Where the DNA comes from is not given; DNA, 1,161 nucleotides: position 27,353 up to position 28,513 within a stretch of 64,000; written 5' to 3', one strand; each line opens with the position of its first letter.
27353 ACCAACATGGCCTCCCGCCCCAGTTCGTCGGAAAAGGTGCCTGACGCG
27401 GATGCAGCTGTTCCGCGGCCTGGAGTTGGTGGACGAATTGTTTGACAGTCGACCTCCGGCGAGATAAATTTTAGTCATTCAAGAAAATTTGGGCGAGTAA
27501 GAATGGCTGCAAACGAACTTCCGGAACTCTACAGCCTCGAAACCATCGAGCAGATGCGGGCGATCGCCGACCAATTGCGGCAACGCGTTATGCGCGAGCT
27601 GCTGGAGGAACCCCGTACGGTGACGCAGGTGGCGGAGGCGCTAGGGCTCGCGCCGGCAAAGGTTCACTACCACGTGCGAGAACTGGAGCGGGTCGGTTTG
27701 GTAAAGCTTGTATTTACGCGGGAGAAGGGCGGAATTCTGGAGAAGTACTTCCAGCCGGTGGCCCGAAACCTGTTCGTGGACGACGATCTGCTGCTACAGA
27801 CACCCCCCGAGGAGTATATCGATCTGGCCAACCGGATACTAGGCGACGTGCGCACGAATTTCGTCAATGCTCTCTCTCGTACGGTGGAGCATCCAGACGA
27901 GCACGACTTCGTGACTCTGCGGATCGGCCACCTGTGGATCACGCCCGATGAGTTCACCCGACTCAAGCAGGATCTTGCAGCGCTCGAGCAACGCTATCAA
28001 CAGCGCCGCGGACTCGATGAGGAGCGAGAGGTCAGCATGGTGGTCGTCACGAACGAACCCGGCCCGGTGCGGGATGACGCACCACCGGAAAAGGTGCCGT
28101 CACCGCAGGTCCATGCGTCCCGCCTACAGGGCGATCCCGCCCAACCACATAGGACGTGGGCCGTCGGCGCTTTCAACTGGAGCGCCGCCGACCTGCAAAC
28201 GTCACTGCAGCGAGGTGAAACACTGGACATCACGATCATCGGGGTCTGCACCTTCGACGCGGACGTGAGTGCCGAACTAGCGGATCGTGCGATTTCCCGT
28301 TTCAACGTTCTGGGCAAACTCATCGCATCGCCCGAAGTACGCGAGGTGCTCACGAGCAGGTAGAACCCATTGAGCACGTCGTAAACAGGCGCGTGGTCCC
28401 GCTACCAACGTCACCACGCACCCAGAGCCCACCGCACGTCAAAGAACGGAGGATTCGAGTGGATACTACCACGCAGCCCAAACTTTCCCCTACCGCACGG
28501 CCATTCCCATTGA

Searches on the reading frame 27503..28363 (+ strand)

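Call 75: search_protein_families(library=pfam, proteins=[window:27503-28363:+], max_evalue=0.001)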
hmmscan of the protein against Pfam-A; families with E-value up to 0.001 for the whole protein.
window:27503-28363:+ (286 aa): 7 families
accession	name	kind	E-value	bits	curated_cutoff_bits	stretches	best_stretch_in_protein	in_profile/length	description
PF12840.13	HTH_20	-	2.3e-11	43.9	27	1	22-70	2-51/51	Helix-turn-helix domain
PF17723.7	RHH_8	-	2.8e-11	44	25.4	1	216-280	55-119/119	Ribbon-Helix-Helix transcriptional regulator family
PF01022.26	HTH_5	-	3.8e-08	33.5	22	1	23-68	1-46/47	Bacterial regulatory protein, arsR family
PF13412.12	HTH_24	-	2.4e-07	30.7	21.9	1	23-68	2-48/48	Winged helix-turn-helix DNA-binding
PF09339.16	HTH_IclR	-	8.6e-06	25.9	22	1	30-68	9-49/52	IclR helix-turn-helix domain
PF25212.1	HVO_A0114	-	1.4e-05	25.2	27.6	1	6-70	4-69/84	HVO_A0114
PF12802.13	MarR_2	-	0.00015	22.3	27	1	28-73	9-56/61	MarR family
